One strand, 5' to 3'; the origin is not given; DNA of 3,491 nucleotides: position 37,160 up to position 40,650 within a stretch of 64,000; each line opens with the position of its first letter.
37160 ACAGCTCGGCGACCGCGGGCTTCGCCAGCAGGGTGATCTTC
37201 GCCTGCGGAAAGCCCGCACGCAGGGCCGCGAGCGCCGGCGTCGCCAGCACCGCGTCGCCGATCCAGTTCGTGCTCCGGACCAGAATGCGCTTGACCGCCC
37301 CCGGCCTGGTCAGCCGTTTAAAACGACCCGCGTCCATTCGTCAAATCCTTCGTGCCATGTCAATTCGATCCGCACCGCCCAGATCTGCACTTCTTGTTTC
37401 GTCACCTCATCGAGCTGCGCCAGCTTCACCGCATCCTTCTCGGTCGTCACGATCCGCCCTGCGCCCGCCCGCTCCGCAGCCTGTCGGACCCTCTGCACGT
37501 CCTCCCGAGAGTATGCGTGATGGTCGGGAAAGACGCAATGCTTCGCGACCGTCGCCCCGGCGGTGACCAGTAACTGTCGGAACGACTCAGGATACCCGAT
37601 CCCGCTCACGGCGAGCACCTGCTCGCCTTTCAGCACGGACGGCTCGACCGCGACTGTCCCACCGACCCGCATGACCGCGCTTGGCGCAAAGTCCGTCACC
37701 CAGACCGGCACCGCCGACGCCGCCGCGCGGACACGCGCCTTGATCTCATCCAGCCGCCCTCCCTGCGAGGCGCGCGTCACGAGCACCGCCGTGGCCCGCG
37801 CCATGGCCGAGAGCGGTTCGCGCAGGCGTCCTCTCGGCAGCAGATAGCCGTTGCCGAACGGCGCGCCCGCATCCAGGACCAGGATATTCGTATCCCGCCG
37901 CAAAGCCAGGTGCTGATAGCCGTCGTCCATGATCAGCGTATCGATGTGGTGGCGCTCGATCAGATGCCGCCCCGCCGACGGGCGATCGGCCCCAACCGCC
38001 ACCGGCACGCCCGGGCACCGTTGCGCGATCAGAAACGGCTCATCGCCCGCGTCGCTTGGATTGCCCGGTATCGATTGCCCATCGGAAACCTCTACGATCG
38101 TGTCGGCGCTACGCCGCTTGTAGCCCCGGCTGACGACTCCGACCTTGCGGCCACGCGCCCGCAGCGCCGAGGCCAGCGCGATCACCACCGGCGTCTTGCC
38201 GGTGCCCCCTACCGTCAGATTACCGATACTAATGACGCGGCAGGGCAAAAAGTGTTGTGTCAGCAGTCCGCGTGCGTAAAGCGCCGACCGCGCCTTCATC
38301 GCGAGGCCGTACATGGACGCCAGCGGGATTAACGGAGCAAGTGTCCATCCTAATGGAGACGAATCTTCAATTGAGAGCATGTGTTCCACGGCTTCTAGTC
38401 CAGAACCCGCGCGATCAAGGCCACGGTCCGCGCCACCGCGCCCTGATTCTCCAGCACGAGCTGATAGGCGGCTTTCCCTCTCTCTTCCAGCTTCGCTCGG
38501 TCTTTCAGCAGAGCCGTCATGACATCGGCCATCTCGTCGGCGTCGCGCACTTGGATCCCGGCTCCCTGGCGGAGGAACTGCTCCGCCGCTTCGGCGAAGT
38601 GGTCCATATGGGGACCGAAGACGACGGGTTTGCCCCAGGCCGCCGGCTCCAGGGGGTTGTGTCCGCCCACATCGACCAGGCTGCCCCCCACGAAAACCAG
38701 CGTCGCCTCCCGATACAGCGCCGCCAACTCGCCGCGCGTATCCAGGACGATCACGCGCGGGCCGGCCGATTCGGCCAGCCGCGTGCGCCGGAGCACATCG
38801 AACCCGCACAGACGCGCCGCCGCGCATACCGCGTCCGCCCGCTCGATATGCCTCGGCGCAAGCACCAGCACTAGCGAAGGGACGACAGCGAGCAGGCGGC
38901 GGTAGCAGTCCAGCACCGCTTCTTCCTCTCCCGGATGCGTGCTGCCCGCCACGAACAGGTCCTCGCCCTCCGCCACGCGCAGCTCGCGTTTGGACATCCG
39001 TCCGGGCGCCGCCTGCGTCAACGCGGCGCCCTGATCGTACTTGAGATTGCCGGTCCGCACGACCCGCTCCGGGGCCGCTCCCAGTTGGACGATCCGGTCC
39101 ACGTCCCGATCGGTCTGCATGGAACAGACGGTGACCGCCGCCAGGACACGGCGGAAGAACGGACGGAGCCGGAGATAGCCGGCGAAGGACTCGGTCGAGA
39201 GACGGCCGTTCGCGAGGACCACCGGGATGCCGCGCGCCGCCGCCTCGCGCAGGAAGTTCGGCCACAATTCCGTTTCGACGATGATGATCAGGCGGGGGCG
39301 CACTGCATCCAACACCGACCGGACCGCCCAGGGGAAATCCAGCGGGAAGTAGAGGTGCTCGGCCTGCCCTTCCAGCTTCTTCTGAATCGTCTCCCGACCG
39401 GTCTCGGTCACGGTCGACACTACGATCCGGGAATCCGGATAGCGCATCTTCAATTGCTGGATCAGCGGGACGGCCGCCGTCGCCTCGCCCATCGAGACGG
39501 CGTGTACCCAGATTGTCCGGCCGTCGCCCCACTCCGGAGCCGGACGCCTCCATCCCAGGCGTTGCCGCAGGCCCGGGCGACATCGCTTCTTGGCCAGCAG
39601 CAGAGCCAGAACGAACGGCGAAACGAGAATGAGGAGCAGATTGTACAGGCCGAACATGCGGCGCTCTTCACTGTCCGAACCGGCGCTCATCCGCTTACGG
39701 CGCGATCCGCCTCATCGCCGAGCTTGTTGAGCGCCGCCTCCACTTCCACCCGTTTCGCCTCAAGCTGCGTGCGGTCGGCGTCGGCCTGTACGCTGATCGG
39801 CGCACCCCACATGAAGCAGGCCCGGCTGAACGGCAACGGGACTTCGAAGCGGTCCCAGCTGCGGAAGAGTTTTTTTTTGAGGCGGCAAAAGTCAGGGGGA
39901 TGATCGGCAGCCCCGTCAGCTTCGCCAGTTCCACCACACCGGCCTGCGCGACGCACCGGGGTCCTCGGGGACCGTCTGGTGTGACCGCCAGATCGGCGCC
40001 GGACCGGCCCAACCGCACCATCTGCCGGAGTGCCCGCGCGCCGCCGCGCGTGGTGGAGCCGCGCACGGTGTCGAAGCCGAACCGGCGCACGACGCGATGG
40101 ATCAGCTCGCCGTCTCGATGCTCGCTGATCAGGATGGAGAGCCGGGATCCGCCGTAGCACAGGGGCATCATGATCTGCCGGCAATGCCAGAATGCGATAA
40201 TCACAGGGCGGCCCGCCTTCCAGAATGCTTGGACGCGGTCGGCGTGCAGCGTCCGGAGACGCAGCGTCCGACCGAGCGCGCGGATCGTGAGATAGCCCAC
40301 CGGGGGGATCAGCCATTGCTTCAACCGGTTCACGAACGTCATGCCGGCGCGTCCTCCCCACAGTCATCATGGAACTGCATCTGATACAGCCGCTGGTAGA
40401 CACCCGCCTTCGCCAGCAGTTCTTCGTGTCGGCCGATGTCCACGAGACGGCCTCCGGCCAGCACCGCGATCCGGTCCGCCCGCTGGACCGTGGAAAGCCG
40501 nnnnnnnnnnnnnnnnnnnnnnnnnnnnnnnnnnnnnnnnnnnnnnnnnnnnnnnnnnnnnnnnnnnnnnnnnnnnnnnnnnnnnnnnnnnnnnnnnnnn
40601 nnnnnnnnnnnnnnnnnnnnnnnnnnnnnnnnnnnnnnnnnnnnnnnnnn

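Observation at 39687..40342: DUF374 gene next to waaA is split at an A9 run that is also an A_AAA_AAC -1 slippery heptamer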

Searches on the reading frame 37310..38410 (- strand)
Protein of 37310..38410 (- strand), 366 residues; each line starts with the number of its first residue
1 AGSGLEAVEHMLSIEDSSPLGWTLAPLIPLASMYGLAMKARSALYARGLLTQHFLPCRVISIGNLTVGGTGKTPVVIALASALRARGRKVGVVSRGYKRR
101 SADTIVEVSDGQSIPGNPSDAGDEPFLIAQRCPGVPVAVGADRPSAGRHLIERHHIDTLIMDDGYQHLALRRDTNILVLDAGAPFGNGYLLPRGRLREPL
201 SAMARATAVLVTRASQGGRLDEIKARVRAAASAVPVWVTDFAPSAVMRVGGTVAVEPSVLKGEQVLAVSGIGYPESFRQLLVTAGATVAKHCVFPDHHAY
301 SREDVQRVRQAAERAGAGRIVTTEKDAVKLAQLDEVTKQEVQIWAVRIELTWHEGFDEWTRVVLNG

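Call 58: search_protein_families(library=ncbifam, proteins=[window:37310-38410:-], max_evalue=0.00001)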
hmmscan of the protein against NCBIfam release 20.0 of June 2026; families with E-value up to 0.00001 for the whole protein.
window:37310-38410:- (366 aa): 2 families
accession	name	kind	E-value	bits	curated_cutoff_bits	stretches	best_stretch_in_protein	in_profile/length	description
TIGR00682.1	lpxK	equivalog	1.3e-68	231.5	91.95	1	33-349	4-309/324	tetraacyldisaccharide 4'-kinase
NF001892.0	PRK00652.1-5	equivalog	4.8e-34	117.8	327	1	27-211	27-198/308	tetraacyldisaccharide 4'-kinase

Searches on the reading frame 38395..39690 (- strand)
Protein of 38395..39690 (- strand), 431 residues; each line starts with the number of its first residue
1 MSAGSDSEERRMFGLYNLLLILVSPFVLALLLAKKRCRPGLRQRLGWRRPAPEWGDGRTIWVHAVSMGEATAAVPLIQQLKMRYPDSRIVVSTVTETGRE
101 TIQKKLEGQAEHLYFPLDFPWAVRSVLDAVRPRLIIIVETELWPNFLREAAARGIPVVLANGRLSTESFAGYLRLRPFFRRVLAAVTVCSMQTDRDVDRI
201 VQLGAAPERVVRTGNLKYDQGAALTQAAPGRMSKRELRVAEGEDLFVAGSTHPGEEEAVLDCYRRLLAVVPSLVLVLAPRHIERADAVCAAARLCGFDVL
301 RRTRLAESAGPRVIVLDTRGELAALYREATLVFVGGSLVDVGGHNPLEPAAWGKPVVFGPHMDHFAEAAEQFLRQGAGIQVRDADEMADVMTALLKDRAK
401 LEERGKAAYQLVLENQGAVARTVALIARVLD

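Call 58: search_protein_families(library=ncbifam, proteins=[window:38395-39690:-], max_evalue=0.00001)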
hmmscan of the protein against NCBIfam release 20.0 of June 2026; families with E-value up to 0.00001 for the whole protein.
window:38395-39690:- (431 aa): 5 families
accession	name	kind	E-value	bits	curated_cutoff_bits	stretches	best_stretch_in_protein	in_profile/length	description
NF004388.0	PRK05749.1-4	equivalog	1.3e-122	409.3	438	1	14-430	5-421/425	lipid IV(A) 3-deoxy-D-manno-octulosonic acid transferase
NF004386.0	PRK05749.1-2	equivalog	1.1e-97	327.5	524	1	15-430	5-427/433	lipid IV(A) 3-deoxy-D-manno-octulosonic acid transferase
NF004385.0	PRK05749.1-1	equivalog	4.7e-96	322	590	1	14-427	4-417/425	lipid IV(A) 3-deoxy-D-manno-octulosonic acid transferase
NF004389.0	PRK05749.1-5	equivalog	4.7e-75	252.9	363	1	17-404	10-386/402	lipid IV(A) 3-deoxy-D-manno-octulosonic acid transferase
NF004387.0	PRK05749.1-3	equivalog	9.2e-70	235.6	617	1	10-426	7-419/440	lipid IV(A) 3-deoxy-D-manno-octulosonic acid transferase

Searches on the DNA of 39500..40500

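Call 78: search_rna_families(source=window, start=39500, end=40500, threshold=evalue, max_evalue=1)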
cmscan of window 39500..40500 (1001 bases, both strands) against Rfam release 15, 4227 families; matches with E-value up to 1: 1.
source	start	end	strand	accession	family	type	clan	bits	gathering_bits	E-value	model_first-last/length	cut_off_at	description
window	39863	39914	-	RF01792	eiav_FSE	Cis-reg; frameshift_element;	-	16.8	40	0.35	1-35/35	no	ribosomal frameshift site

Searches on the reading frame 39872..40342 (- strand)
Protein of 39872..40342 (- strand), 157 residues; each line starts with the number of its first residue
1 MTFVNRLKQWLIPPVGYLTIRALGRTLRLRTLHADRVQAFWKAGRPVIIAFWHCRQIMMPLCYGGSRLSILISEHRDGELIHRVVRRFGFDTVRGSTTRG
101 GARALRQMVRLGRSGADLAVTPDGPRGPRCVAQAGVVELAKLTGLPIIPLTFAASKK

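Call 11: find_related_loci(query=window:39872-40342:-, collection=genome_contigs, flank=3000)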
Query seq(157 aa) (157 aa) in genome_contigs; peptide patterns used: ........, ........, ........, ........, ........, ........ (x = any residue, [..] = any of these).
600 stretches matched a pattern (row limit reached: there are more); 24 encode a relative of the query (tblastn E <= 1e-3); 24 distinct loci.
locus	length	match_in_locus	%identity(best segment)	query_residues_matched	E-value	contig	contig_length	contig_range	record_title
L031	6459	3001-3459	88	5-157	1e-88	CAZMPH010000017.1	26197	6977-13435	MAG TPA_asm: uncultured Nitrospirales bacterium isolate SRP119689_co1_102 genome assembly, contig: NODE_2334_length_2619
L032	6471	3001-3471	85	1-157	2e-88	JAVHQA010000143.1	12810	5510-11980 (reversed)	MAG: Nitrospirales bacterium isolate WB02no2_63_24 NODE_3761_length_12810_cov_14.759545, whole genome shotgun sequence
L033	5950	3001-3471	85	1-157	2e-88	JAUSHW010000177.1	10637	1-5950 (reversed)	MAG: Nitrospirales bacterium isolate E14_metabat.bin.209 E14_k141_410436, whole genome shotgun sequence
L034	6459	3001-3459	86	5-157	8e-85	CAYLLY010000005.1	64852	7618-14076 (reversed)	MAG TPA_asm: uncultured Nitrospirales bacterium isolate binchicken_co21_464 genome assembly, contig: NODE_101_length_648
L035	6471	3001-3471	81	1-157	2e-84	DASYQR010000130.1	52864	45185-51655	MAG TPA_asm: Nitrospirales bacterium isolate SMAG_U4490 k141_2579805, whole genome shotgun sequence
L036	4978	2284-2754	83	1-157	1e-83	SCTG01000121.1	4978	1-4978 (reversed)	MAG: Nitrospirae bacterium isolate FW300_bin.52 FW300_bin.52-104694, whole genome shotgun sequence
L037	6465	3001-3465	61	3-157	8e-60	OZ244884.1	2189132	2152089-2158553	MAG: Nitrospirales bacterium isolate b0bdb081-a959-4647-96d4-40adf9d6ea11 genome assembly, chromosome: 1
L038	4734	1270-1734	57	3-157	1e-56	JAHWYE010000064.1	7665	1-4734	MAG: Nitrospirae bacterium isolate CR_Sed_300A_bin.33 scaffold_109, whole genome shotgun sequence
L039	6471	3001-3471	55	5-157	3e-56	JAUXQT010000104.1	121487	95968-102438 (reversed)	MAG: Nitrospirota bacterium isolate C12_concoct.bin.99 C12_k141_168002, whole genome shotgun sequence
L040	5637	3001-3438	41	11-156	5e-32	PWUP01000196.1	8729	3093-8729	MAG: Gammaproteobacteria bacterium isolate CSSed11_242R1 CS-Sed11-C14644, whole genome shotgun sequence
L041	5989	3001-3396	47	25-157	1e-27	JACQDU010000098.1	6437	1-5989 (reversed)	MAG: bacterium isolate NC_groundwater_1003_Pr1_S-0.65um_70_8 Montesol18_Sp65_coassembly_scaffold_72267, whole genome sho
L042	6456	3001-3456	35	5-156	3e-25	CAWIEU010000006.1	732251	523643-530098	MAG: uncultured delta proteobacterium isolate MFD01721.bin.2.25 genome assembly, contig: contig_48646, whole genome shot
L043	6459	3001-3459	34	4-156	2e-24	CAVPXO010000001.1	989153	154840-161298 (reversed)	MAG: uncultured delta proteobacterium isolate MFD01721.bin.1.130 genome assembly, contig: contig_11836, whole genome sho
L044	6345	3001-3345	38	42-156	3e-23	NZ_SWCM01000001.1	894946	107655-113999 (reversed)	Desulfopila sp. IMCC35006 NODE_1_length_894946_cov_106.269567, whole genome shotgun sequence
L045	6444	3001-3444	39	8-150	4e-23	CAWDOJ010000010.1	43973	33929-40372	MAG: uncultured Verrucomicrobiae bacterium isolate MFD03250.bin.1.188 genome assembly, contig: contig_29732, whole genom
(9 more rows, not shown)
